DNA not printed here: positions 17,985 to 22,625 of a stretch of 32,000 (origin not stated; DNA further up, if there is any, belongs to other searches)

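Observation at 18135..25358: Three-gene envelope module: Sec-dependent 1446-aa giant, 623-aa barrel candidate, 304-aa Cys-packed protein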

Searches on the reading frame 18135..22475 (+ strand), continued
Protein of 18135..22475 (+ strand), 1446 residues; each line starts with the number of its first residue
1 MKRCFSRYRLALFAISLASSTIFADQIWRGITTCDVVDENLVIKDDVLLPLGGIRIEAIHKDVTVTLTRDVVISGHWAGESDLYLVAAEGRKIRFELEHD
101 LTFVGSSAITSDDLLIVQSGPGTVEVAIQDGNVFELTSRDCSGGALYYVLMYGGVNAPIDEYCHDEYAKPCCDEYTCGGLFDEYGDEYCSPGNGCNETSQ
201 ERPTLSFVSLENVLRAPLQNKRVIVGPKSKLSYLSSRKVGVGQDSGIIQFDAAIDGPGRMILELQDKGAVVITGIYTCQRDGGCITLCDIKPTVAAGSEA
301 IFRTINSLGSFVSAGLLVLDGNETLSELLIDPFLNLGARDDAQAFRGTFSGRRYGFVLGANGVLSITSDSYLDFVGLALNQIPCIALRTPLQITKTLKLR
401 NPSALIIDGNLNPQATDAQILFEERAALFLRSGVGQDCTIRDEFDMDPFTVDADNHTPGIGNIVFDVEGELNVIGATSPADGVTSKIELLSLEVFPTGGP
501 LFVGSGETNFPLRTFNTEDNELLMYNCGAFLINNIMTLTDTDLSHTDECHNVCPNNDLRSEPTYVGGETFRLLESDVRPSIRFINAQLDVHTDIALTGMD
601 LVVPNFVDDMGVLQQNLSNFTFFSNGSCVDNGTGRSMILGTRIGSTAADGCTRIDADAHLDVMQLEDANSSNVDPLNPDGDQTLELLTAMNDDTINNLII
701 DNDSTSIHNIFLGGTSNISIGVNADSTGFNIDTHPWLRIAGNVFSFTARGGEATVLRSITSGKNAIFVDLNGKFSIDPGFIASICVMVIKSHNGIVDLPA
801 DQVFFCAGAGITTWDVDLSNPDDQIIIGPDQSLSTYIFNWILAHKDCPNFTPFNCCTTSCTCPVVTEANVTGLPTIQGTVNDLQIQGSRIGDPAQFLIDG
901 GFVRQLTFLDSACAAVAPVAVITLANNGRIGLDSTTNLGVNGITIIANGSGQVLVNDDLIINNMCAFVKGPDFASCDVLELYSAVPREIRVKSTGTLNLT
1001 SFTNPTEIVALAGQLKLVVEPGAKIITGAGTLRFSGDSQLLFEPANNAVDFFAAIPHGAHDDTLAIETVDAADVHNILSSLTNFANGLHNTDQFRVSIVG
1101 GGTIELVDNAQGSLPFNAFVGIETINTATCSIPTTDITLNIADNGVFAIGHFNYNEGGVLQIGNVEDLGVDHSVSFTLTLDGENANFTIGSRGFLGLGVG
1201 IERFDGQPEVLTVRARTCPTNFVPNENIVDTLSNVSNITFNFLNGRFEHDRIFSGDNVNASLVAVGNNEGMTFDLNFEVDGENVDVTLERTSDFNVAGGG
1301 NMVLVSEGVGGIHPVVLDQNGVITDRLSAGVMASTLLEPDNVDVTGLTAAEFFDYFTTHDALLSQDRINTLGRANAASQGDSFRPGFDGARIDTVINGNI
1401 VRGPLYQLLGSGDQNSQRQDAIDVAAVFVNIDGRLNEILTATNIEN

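Call 84: fold_search(model_id=the predicted structure, library=viral)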
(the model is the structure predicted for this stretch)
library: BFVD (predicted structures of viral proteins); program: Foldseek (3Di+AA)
matches with E <= 10: 146; with E <= 0.001: 0
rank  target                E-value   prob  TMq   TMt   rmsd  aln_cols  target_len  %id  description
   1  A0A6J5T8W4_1          5.1e-02  0.12  0.13  0.18  26.6      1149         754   10  Parallel beta-helix repeat [uncultured Caudovirales phage]
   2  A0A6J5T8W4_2          5.1e-02  0.08  0.09  0.13  28.0      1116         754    9  Parallel beta-helix repeat [uncultured Caudovirales phage]
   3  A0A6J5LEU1            8.1e-02  0.08  0.11  0.13  27.2      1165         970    9  Uncharacterized protein [uncultured Caudovirales phage]
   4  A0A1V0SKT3            1.1e-01  0.14  0.15  0.15  18.3      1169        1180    7  Collagen triple helix repeat motif-containing protein [Klosneuvirus KNV1]
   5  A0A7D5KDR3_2          1.2e-01  0.03  0.07  0.08  36.5      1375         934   10  Uncharacterized protein [Synechococcus phage S-CAM7]
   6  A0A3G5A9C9            1.5e-01  0.10  0.16  0.19  18.4      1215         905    8  Uncharacterized protein [Hyperionvirus sp.]
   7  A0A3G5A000            1.5e-01  0.11  0.17  0.19  18.1      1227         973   10  Collagen triple helix repeat containing protein [Harvfovirus sp.]
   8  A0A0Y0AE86            1.7e-01  0.06  0.13  0.14  21.1      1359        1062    9  Putative tail spike protein [Bacillus phage Eldridge]
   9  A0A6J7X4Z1            1.8e-01  0.07  0.11  0.14  23.6      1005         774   10  Pectate lyase superfamily protein [uncultured Caudovirales phage]
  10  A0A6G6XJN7            2.1e-01  0.06  0.12  0.16  22.8      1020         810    9  Tail spike protein [Gordonia phage Skog]
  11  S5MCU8                2.5e-01  0.10  0.14  0.20  20.9       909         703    9  Uncharacterized protein [Sinorhizobium phage phiM12]
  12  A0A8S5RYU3            2.7e-01  0.08  0.12  0.12  18.3       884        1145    8  Neck appendage protein [Myoviridae sp. ctNQV2]
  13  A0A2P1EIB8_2          2.7e-01  0.02  0.08  0.08  32.2      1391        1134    9  (no name in the UniProt tables at hand)
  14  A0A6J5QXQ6            2.8e-01  0.01  0.07  0.07  36.5      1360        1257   11  Uncharacterized protein [uncultured Caudovirales phage]
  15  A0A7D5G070            3.8e-01  0.05  0.13  0.15  22.3      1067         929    8  Preneck appendage protein [Escherichia phage vB_EcoP_SP5M]
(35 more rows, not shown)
